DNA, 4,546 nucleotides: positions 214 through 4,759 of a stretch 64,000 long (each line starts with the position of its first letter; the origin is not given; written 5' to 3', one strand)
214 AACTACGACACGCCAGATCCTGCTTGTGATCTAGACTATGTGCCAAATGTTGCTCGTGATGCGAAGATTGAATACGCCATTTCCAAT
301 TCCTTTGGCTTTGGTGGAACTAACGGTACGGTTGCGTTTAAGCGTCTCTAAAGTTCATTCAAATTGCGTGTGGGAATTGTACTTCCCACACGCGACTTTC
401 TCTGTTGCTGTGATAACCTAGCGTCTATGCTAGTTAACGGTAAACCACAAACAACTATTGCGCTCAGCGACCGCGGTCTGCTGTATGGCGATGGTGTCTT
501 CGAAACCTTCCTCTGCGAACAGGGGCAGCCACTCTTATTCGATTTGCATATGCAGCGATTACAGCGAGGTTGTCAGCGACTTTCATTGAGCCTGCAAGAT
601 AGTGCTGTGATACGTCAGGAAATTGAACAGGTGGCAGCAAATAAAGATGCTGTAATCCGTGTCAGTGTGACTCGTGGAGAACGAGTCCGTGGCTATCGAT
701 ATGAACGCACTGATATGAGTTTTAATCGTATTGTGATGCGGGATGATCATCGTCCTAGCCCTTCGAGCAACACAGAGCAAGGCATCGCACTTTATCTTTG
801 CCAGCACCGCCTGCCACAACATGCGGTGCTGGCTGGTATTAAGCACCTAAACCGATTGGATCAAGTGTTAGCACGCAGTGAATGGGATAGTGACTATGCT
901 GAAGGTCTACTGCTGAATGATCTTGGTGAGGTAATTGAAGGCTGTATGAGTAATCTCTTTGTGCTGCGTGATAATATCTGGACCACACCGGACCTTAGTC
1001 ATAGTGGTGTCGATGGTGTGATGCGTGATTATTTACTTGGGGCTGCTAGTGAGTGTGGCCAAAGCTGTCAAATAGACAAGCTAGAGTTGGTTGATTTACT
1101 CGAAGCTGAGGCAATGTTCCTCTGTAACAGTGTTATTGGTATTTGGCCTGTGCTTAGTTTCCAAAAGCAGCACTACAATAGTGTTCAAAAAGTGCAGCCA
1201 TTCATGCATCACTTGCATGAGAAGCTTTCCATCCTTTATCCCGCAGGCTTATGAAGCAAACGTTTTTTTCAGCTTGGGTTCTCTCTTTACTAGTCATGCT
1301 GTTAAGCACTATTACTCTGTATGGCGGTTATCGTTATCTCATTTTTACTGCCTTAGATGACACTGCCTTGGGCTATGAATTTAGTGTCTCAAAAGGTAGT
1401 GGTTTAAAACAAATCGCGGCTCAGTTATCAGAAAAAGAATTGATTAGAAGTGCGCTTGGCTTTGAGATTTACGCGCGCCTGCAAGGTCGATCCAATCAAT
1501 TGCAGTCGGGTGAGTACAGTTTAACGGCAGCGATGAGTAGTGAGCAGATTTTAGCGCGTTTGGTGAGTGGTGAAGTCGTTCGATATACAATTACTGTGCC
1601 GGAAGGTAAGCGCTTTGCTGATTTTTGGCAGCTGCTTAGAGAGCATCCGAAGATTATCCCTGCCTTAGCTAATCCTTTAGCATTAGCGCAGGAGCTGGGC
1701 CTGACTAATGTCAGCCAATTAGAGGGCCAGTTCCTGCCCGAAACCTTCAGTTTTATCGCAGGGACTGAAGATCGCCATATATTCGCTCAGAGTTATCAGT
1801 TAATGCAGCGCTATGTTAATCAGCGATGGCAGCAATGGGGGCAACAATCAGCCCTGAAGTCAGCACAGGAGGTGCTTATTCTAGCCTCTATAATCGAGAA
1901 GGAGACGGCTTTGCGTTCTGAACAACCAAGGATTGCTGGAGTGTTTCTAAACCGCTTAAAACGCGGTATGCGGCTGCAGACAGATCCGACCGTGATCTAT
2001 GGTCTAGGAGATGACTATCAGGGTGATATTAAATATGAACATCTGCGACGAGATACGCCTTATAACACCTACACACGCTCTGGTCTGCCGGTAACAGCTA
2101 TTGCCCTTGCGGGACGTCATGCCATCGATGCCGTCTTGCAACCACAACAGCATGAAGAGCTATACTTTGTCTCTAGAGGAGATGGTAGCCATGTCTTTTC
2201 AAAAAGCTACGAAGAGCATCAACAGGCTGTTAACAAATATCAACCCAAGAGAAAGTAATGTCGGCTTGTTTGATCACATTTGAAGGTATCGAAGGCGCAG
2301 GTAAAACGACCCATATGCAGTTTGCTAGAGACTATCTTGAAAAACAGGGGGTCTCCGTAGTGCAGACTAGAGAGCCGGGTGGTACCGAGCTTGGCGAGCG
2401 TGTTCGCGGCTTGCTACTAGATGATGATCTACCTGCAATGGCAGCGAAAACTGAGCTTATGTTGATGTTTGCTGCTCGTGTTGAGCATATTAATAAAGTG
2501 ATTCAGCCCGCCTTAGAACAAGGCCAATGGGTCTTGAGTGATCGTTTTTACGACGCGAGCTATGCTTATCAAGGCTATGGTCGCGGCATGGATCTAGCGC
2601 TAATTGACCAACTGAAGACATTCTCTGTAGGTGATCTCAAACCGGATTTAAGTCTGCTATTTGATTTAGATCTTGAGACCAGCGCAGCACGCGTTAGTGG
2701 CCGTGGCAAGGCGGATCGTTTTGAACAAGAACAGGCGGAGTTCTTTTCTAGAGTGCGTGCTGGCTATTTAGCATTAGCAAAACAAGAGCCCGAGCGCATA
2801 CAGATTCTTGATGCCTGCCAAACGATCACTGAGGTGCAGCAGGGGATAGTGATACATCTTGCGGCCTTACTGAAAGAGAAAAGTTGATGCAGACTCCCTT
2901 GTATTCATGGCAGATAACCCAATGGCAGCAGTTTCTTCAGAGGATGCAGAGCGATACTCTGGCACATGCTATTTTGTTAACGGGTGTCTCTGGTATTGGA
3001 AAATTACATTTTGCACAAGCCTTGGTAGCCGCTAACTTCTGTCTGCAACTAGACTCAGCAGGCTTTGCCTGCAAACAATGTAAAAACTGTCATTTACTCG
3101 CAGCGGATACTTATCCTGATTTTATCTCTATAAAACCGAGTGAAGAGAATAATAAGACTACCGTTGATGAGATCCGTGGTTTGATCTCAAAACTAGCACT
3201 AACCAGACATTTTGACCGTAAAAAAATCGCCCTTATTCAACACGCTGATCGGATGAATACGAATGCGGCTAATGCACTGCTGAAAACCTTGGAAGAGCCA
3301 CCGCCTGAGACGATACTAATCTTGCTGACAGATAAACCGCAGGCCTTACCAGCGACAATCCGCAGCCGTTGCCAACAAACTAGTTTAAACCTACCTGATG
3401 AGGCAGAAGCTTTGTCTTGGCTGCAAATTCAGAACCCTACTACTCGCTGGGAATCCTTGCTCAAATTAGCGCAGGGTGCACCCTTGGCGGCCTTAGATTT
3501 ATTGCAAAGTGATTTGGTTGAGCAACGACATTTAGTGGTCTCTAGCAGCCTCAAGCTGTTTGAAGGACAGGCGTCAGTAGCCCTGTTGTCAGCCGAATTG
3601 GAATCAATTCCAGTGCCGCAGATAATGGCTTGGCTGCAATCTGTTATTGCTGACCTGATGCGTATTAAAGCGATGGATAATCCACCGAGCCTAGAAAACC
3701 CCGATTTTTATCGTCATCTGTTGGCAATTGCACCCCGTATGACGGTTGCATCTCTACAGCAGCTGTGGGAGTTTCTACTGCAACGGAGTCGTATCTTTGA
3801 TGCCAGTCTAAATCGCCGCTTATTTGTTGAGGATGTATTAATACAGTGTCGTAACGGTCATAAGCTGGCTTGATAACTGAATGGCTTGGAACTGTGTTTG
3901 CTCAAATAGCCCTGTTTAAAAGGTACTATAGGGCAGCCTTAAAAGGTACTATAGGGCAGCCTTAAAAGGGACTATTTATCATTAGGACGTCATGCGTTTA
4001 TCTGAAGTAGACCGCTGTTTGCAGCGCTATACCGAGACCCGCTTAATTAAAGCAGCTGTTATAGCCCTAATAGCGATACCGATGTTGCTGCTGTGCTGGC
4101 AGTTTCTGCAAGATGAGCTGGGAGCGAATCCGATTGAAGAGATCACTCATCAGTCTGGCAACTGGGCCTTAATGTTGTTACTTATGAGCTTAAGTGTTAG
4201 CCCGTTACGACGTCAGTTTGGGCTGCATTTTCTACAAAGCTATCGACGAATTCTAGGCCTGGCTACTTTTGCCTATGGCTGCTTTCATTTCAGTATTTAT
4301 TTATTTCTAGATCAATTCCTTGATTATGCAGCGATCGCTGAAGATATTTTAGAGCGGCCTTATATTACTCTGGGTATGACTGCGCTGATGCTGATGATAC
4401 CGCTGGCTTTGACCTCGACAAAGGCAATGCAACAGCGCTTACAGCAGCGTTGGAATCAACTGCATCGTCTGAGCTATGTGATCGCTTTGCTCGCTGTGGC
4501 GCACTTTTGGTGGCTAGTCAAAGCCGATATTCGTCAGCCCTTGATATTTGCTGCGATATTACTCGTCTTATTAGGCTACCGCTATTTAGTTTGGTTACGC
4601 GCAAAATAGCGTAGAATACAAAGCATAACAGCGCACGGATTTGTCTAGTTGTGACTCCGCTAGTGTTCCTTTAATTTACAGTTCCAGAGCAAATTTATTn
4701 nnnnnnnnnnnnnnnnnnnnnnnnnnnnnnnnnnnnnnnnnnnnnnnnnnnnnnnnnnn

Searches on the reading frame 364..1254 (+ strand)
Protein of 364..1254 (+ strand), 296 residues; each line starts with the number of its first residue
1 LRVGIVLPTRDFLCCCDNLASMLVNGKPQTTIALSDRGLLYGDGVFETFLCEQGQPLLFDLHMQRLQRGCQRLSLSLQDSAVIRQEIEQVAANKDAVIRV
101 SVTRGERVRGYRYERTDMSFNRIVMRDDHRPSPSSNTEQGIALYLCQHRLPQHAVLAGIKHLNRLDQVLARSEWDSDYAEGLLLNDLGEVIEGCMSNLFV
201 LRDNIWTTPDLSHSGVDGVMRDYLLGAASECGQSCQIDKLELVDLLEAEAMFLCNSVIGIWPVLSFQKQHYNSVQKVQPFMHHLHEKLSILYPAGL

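Call 8: search_protein_families(library=pfam, proteins=[window:364-1254:+], max_evalue=0.0001)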
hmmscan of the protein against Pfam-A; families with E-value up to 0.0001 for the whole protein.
window:364-1254:+ (296 aa): 1 family
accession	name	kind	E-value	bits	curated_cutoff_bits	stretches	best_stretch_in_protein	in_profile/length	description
PF01063.24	Aminotran_4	-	2.6e-47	162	28.5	1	44-265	1-222/223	Amino-transferase class IV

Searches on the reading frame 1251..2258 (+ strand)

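Call 8: search_protein_families(library=pfam, proteins=[window:1251-2258:+], max_evalue=0.0001)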
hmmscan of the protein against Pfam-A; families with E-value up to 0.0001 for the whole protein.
window:1251-2258:+ (335 aa): 1 family
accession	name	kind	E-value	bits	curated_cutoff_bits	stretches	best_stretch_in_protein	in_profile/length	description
PF02618.21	YceG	-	4.4e-86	289.2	32.4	1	44-329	1-275/275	YceG-like family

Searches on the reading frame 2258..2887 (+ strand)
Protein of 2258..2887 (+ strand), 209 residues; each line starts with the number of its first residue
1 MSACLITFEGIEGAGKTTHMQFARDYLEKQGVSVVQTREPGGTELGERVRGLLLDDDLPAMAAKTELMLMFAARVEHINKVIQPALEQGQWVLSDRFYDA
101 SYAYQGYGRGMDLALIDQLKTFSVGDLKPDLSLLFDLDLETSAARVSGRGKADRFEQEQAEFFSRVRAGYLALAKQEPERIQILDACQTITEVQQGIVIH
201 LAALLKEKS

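Call 8: search_protein_families(library=pfam, proteins=[window:2258-2887:+], max_evalue=0.0001)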
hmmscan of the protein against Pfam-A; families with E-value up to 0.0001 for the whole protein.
window:2258-2887:+ (209 aa): 1 family
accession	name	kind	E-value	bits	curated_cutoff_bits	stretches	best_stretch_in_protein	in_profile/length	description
PF02223.23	Thymidylate_kin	-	3.6e-53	180.5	27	1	8-197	1-185/185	Thymidylate kinase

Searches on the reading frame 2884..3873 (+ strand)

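Call 8: search_protein_families(library=pfam, proteins=[window:2884-3873:+], max_evalue=0.0001)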
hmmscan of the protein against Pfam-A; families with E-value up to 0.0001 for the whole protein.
window:2884-3873:+ (329 aa): 4 families
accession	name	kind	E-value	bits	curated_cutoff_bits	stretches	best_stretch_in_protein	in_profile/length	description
PF13177.12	DNA_pol3_delta2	-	1e-44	152.8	27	1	12-169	4-158/161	DNA polymerase III, delta subunit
PF09115.15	DNApol3-delta_C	-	4.3e-11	43.7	21.7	1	211-322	3-115/117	DNA polymerase III, delta subunit, C terminal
PF00004.35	AAA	-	3.7e-06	27.8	21.2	1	30-165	1-125/131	ATPase family associated with various cellular activities (AAA)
PF21500.3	HolB_lid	-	2.9e-05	24.3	27.1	1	171-208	1-40/40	DNA polymerase III subunit delta', AAA+ ATPase lid domain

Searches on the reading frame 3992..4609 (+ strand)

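Call 8: search_protein_families(library=pfam, proteins=[window:3992-4609:+], max_evalue=0.0001)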
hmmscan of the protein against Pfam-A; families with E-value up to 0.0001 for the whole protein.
window:3992-4609:+ (205 aa): 2 families
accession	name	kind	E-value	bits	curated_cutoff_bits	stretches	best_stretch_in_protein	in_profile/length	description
PF01794.25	Ferric_reduct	-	5.8e-17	62.3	28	1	59-169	5-121/121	Ferric reductase like transmembrane component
PF22765.1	DUF7010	-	2.5e-05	24.6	27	1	129-201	47-119/172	Family of unknown function (DUF7010)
